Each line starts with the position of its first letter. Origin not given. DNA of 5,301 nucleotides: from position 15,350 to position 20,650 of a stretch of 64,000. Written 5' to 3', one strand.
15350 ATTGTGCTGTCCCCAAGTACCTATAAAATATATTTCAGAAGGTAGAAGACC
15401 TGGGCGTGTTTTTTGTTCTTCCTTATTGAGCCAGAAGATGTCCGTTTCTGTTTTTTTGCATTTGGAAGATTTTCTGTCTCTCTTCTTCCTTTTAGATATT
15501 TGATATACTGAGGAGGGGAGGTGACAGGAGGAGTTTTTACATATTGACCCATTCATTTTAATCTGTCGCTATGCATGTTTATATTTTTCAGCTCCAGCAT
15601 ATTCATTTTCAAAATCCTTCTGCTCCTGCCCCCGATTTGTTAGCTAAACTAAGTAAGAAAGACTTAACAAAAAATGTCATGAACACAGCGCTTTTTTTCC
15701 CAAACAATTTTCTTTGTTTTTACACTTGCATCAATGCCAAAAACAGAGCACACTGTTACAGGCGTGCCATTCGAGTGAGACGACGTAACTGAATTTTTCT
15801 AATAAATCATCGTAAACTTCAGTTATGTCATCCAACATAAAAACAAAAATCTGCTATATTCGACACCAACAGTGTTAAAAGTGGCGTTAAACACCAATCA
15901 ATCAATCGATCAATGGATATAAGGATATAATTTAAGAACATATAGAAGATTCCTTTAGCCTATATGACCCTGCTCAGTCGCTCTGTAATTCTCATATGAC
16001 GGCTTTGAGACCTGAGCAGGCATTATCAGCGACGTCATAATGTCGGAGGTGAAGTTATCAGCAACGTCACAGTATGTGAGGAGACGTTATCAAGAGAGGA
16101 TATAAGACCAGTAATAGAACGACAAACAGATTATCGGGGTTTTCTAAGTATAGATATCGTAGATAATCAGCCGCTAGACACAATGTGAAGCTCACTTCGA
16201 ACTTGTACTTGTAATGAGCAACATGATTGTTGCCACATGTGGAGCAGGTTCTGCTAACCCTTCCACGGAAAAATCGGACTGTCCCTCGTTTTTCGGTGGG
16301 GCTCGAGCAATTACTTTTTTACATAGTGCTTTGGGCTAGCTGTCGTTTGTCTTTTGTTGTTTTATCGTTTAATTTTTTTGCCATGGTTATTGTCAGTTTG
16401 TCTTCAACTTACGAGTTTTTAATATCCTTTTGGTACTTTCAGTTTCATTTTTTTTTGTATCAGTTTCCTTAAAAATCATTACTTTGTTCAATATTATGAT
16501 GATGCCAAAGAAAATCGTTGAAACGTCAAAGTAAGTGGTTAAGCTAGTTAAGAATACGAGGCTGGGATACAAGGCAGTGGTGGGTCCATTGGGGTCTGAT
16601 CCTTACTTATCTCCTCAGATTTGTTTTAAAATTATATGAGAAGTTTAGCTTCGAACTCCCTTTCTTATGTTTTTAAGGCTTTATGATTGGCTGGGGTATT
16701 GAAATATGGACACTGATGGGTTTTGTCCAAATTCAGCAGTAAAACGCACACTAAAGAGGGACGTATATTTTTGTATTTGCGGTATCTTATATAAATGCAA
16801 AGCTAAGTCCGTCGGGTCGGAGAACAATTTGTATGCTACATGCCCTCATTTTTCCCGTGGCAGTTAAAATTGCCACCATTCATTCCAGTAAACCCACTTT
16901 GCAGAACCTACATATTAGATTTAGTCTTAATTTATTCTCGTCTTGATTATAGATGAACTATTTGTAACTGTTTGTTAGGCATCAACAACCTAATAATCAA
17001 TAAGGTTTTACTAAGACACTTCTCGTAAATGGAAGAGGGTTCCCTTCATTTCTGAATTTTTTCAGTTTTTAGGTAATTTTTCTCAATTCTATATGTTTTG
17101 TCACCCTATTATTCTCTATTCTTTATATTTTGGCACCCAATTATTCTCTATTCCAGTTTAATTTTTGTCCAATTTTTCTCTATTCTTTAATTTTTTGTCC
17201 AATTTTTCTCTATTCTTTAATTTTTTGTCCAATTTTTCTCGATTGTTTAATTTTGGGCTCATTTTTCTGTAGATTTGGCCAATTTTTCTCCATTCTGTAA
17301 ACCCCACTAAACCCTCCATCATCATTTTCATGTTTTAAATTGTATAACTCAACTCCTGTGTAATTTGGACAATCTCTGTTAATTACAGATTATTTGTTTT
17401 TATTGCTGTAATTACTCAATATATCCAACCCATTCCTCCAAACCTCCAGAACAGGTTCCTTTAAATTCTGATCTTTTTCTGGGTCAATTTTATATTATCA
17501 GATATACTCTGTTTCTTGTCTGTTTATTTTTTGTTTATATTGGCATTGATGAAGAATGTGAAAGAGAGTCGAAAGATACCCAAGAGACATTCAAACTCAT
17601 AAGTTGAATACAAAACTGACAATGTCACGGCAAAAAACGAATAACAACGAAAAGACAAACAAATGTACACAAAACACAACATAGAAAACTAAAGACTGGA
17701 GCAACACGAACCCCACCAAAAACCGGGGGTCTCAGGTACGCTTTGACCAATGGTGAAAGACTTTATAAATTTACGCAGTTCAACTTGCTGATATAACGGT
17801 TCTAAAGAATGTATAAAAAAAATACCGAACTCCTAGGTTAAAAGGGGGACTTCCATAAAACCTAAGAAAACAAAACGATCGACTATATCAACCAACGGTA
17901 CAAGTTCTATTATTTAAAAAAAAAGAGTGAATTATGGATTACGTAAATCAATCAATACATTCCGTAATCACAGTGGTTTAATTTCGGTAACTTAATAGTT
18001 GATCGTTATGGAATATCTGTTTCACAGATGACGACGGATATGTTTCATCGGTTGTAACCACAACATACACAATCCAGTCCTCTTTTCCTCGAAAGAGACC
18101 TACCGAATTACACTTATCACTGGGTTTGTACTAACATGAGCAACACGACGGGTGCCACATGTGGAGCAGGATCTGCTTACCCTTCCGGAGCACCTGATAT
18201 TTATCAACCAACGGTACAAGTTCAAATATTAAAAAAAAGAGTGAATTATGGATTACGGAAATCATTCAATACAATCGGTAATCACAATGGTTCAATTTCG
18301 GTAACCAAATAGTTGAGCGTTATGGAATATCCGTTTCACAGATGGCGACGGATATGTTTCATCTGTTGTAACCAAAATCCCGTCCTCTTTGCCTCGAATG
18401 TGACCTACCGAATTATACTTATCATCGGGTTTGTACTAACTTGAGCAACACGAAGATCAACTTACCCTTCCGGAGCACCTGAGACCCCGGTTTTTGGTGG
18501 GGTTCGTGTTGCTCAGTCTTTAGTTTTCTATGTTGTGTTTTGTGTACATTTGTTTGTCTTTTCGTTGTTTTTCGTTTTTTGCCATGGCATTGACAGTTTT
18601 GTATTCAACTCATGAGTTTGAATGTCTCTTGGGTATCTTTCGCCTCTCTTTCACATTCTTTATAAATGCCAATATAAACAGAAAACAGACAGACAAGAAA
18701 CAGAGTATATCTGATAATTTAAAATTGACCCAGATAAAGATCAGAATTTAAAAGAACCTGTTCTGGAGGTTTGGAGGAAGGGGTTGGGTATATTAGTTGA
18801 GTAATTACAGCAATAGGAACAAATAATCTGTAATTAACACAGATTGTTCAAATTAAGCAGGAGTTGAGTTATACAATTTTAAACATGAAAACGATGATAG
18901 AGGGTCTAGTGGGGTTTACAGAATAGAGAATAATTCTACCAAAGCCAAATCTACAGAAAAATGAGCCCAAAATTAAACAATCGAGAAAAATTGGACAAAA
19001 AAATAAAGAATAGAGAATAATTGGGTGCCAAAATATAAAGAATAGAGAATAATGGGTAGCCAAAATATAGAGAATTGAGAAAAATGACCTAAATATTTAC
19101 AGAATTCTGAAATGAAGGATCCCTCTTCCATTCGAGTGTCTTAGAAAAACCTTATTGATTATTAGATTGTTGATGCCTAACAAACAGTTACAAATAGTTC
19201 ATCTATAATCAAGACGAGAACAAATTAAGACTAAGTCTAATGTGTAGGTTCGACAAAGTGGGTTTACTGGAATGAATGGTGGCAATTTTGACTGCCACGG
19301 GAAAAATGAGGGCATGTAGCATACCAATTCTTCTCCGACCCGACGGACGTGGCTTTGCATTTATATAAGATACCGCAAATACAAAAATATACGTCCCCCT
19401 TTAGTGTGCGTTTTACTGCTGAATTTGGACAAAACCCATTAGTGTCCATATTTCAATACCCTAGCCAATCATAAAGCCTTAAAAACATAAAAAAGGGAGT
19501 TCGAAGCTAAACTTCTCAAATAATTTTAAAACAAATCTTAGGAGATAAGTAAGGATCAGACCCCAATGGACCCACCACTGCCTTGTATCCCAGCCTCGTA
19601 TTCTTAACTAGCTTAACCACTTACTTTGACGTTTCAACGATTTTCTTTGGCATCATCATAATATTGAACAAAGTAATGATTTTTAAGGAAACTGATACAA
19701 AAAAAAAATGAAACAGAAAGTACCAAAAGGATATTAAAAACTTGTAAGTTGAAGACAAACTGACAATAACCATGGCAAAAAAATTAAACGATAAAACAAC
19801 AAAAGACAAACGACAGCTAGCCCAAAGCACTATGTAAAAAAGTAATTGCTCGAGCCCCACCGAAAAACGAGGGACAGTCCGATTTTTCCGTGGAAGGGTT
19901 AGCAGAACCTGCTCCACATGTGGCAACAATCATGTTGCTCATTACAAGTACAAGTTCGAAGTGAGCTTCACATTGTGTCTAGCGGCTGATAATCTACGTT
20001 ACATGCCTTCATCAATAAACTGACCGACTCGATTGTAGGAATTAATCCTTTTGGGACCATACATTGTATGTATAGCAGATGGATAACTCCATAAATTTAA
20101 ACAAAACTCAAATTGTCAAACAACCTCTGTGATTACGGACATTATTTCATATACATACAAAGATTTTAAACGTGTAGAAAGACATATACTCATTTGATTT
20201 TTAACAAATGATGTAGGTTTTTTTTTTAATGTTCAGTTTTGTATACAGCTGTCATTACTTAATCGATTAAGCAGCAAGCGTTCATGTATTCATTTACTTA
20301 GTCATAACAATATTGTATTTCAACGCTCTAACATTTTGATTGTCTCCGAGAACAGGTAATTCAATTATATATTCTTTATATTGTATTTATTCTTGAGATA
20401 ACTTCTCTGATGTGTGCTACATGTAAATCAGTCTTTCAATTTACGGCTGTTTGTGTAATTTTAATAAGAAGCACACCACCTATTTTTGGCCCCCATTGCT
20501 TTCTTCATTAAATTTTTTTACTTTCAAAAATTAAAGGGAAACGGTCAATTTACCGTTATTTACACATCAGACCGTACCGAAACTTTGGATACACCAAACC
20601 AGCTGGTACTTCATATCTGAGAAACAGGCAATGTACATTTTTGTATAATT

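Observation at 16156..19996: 3.8 kb foldback element with ~1.58 kb inverted arms, repeated subterminal motif and tandemly duplicated core, no coding capacity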

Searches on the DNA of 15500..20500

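Call 6: search_rna_families(source=window, start=15500, end=20500, threshold=evalue, max_evalue=5, show_alignments=3)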
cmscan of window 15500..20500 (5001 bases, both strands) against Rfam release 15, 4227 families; matches with E-value up to 5: 1.
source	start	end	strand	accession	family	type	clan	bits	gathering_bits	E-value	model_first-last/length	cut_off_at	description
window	17934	17972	+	RF01114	TMV_UPD-PK1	Cis-reg;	-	19.9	33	2.1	1-22/22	no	Pseudoknot of upstream pseudoknot domain (UPD) of the 3'UTR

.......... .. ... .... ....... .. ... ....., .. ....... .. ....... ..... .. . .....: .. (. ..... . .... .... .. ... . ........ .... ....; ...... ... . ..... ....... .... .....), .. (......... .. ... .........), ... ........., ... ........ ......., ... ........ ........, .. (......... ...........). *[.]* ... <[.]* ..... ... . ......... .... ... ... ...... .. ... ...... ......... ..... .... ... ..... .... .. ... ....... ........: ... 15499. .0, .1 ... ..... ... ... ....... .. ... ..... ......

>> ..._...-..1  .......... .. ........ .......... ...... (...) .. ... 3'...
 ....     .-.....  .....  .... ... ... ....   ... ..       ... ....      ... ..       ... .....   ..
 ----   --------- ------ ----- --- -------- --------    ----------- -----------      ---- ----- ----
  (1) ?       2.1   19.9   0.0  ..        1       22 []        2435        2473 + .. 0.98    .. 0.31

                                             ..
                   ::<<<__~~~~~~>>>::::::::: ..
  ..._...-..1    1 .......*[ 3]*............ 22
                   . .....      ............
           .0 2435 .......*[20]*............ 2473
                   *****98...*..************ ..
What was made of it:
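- On Penelope-like elements (as the parent of X): Rfam found no hammerhead in 15500-20500 at E <= 5 (call 6).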

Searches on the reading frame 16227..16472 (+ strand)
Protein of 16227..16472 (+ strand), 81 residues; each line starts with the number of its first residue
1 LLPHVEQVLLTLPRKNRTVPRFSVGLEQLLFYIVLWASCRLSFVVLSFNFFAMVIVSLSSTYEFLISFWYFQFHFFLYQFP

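Call 56: find_encoding_contigs(protein=window:16227-16472:+, flank=10000, max_places=10)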
Protein window:16227-16472:+ (81 aa): no gene with exactly this product is on record in the collection.

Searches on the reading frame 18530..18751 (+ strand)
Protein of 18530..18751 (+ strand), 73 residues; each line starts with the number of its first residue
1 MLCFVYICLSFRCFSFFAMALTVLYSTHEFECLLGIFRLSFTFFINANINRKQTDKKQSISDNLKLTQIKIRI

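Call 57: find_encoding_contigs(protein=window:18530-18751:+, flank=10000, max_places=10)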
Protein window:18530-18751:+ (73 aa): no gene with exactly this product is on record in the collection.

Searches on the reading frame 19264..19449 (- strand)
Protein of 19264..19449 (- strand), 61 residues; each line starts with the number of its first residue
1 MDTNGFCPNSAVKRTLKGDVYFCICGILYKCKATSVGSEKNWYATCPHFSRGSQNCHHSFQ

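Call 58: find_encoding_contigs(protein=window:19264-19449:-, flank=10000, max_places=10)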
Protein window:19264-19449:- (61 aa): no gene with exactly this product is on record in the collection.

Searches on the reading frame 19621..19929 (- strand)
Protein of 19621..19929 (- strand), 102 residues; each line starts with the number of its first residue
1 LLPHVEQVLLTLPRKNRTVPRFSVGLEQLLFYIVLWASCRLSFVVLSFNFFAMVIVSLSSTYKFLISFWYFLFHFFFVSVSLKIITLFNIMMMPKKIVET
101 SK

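Call 14: find_encoding_contigs(protein=window:19621-19929:-, flank=10000, max_places=10)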
Protein window:19621-19929:- (102 aa): no gene with exactly this product is on record in the collection.
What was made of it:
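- Tried and rejected: Exact look-ups of four arm ORFs found nothing on record (calls 14, 56-58).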
